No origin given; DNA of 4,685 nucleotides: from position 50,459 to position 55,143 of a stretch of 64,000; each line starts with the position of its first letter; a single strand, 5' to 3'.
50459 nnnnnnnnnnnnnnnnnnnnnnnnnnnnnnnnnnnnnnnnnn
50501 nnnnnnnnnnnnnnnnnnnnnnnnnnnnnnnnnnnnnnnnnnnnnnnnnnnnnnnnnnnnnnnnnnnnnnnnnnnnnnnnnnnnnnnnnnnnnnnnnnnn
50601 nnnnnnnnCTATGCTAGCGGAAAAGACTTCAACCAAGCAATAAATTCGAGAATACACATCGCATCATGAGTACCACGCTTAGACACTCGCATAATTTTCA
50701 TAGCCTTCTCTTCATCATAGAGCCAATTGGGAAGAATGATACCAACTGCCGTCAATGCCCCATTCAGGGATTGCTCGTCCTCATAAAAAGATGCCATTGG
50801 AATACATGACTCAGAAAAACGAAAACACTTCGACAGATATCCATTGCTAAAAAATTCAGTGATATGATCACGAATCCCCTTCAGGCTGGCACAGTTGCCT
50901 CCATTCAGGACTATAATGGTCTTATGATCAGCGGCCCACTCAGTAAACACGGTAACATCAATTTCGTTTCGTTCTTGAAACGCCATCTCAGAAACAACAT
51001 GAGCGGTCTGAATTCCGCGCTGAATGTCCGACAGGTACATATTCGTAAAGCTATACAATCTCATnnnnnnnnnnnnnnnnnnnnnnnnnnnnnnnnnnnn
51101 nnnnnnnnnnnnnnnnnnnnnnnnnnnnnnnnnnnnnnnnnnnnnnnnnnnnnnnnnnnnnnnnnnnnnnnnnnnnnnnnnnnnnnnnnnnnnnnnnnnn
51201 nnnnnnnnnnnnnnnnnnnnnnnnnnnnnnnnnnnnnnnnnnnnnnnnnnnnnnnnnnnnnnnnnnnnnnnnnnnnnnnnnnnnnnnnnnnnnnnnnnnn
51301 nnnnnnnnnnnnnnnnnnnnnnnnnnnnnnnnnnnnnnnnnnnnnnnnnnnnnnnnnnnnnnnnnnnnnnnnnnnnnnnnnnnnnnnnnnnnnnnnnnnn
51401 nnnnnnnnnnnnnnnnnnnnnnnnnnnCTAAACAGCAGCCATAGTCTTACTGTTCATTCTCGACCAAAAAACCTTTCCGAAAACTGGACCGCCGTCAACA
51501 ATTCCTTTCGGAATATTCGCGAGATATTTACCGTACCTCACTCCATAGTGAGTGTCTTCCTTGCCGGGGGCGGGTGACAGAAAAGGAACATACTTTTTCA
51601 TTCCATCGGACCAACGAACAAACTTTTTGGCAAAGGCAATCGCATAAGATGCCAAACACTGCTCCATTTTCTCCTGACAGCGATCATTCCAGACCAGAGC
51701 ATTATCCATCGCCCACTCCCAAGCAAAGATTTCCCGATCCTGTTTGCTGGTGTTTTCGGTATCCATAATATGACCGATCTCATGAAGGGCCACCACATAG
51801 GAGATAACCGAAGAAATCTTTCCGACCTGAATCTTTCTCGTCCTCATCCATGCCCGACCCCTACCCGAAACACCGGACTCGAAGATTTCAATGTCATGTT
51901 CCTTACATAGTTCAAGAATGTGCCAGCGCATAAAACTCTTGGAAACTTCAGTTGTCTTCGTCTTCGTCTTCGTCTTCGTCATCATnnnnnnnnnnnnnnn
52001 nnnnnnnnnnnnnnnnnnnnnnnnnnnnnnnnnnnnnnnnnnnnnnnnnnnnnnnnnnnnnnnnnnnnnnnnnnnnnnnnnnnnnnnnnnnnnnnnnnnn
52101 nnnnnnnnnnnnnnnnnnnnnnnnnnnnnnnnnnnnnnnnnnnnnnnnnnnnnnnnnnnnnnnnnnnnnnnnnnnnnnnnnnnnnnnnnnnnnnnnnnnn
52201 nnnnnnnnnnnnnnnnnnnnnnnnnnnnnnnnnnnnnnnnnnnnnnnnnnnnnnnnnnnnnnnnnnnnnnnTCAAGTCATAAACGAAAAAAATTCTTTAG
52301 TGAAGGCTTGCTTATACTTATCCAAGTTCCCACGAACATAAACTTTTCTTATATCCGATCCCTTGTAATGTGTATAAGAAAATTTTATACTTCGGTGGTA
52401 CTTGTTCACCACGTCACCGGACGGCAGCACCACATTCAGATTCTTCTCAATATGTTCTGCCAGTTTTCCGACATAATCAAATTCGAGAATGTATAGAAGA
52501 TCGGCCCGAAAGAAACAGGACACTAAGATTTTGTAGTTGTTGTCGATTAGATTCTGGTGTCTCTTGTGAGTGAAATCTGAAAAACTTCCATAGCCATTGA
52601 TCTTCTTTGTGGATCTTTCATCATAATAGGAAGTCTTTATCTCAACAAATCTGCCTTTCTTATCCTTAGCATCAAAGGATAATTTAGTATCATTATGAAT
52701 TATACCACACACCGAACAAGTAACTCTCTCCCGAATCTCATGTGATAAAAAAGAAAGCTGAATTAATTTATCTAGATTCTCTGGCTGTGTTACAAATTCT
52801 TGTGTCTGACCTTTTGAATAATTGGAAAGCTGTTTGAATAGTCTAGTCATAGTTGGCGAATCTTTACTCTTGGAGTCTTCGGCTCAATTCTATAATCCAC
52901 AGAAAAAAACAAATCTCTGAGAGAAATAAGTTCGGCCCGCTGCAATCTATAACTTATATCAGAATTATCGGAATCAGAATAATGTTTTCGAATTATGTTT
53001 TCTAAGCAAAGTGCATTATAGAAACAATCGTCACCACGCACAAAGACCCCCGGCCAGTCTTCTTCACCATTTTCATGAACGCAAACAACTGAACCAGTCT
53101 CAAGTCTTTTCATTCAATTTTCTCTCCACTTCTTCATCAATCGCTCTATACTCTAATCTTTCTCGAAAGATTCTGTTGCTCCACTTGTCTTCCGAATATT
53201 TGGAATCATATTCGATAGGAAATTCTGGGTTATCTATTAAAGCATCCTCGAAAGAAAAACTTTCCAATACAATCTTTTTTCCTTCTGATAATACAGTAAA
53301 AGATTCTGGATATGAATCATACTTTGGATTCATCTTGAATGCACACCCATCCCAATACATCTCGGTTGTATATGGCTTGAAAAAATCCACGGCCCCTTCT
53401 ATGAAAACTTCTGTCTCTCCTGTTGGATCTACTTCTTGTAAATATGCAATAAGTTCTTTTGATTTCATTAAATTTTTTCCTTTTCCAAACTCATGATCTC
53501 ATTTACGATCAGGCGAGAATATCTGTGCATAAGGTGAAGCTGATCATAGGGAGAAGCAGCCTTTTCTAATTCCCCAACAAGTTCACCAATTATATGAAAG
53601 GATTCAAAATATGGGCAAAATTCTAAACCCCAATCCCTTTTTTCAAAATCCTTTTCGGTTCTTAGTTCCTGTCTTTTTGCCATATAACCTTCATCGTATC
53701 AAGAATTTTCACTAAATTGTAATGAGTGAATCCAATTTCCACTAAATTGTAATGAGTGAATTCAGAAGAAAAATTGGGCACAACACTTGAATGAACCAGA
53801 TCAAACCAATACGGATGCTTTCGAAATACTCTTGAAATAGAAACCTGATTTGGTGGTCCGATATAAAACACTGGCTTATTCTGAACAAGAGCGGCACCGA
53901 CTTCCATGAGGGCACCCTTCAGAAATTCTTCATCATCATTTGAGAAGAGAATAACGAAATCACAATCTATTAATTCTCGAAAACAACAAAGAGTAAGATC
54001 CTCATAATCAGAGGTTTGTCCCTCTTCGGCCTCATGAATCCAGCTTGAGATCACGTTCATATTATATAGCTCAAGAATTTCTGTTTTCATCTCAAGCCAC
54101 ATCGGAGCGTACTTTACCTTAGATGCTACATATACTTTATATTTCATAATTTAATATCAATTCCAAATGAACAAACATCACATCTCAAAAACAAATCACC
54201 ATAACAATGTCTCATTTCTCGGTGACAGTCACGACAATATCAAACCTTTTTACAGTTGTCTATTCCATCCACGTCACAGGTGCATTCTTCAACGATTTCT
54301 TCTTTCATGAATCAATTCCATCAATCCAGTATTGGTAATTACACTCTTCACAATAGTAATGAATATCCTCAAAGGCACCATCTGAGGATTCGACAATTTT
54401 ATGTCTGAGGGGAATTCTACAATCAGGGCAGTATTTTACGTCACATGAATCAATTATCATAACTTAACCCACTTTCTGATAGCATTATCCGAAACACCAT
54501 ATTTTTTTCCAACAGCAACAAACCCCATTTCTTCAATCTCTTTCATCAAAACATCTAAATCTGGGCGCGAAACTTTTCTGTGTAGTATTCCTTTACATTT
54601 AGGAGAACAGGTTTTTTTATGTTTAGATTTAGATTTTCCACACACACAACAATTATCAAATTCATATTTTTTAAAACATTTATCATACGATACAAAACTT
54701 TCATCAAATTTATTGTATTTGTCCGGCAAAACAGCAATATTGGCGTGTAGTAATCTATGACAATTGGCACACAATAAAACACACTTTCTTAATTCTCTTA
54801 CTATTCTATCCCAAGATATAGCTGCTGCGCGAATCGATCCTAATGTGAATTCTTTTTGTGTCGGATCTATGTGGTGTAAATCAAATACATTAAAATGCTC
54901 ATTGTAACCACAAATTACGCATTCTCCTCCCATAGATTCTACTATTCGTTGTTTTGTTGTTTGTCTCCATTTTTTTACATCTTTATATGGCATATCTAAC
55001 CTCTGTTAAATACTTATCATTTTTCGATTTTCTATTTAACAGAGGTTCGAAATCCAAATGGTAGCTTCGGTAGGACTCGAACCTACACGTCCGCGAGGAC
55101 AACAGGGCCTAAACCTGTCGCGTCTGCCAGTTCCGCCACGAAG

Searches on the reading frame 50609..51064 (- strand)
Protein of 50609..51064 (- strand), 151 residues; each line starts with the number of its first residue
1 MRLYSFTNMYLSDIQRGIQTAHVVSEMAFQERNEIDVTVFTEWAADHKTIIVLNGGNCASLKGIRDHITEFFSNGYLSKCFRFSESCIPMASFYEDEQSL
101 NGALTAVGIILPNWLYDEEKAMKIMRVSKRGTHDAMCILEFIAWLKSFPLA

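Call 25: search_protein_families(library=phrogs, proteins=[window:50609-51064:-], max_evalue=0.01)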
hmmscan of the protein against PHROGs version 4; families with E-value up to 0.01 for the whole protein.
window:50609-51064:- (151 aa): 1 family
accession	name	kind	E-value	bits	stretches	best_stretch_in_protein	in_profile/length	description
phrog_3668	-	other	1.5e-33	116.9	1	1-129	3-116/152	hydrolase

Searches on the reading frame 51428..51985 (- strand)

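Call 25: search_protein_families(library=phrogs, proteins=[window:51428-51985:-], max_evalue=0.01)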
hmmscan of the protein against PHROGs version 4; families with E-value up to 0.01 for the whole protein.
window:51428-51985:- (185 aa): 1 family
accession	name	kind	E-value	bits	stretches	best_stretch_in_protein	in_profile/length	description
phrog_87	-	other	0.0005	20.9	1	5-93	19-124/227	metallo-protease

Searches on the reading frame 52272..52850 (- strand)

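Call 25: search_protein_families(library=phrogs, proteins=[window:52272-52850:-], max_evalue=0.01)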
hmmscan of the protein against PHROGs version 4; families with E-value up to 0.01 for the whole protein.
window:52272-52850:- (192 aa): 2 families
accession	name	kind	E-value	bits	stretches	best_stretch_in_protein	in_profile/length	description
phrog_3210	-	unknown function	6.2e-14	53.6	1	34-171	37-169/198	-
phrog_16758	-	unknown function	0.0036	18.2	0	70-108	14-50/60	-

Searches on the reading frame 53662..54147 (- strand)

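Call 25: search_protein_families(library=phrogs, proteins=[window:53662-54147:-], max_evalue=0.01)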
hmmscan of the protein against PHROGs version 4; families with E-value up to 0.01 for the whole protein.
window:53662-54147:- (161 aa): 0 families

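Call 55: search_protein_families(library=pfam, proteins=[window:53662-54147:-], max_evalue=0.01)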
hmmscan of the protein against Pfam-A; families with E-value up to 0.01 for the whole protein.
window:53662-54147:- (161 aa): 1 family
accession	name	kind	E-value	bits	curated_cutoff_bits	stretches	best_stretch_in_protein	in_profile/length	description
PF05014.21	Nuc_deoxyrib_tr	-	0.0011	19.5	28.8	1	5-95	1-95/117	Nucleoside 2-deoxyribosyltransferase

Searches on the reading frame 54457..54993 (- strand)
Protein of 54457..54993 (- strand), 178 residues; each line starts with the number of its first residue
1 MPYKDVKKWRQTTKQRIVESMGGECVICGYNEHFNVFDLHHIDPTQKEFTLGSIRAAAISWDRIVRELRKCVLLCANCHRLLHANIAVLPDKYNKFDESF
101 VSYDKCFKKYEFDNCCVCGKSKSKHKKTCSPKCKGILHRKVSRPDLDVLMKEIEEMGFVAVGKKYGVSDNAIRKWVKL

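Call 25: search_protein_families(library=phrogs, proteins=[window:54457-54993:-], max_evalue=0.01)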
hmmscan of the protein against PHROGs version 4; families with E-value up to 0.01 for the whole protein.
window:54457-54993:- (178 aa): 14 families
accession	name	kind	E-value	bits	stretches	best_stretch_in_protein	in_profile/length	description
phrog_35854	-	DNA, RNA and nucleotide metabolism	2.2e-30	106.7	1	18-106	2-90/145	HNH endonuclease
phrog_3106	-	DNA, RNA and nucleotide metabolism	4.1e-28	99.7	1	6-95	144-233/252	HNH endonuclease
phrog_2255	-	DNA, RNA and nucleotide metabolism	1.1e-25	91.3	1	6-89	96-175/211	HNH endonuclease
phrog_4234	-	DNA, RNA and nucleotide metabolism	1.7e-13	51.4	1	7-81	14-81/130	HNH endonuclease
phrog_30726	-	unknown function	1.9e-11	45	1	15-96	42-124/159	-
phrog_15471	-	DNA, RNA and nucleotide metabolism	4.6e-08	34.1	1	108-177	98-170/183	HNH endonuclease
phrog_1271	-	DNA, RNA and nucleotide metabolism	1.6e-07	32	1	8-92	253-325/361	HNH endonuclease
phrog_10822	-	DNA, RNA and nucleotide metabolism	2.4e-07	31.7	1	72-177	137-243/245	HNH endonuclease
phrog_8048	-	DNA, RNA and nucleotide metabolism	1.2e-05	25.7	1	11-84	165-227/273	HNH endonuclease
phrog_10212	-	unknown function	1.5e-05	26.3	1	24-85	66-124/128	-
phrog_740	-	DNA, RNA and nucleotide metabolism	0.002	18.2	1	10-85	26-87/332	HNH endonuclease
phrog_30609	-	unknown function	0.0032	19.1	0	24-48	35-58/72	-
phrog_3497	-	unknown function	0.0042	18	1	20-93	14-98/150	-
phrog_2914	-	DNA, RNA and nucleotide metabolism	0.006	17.3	1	12-83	85-136/190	endonuclease VII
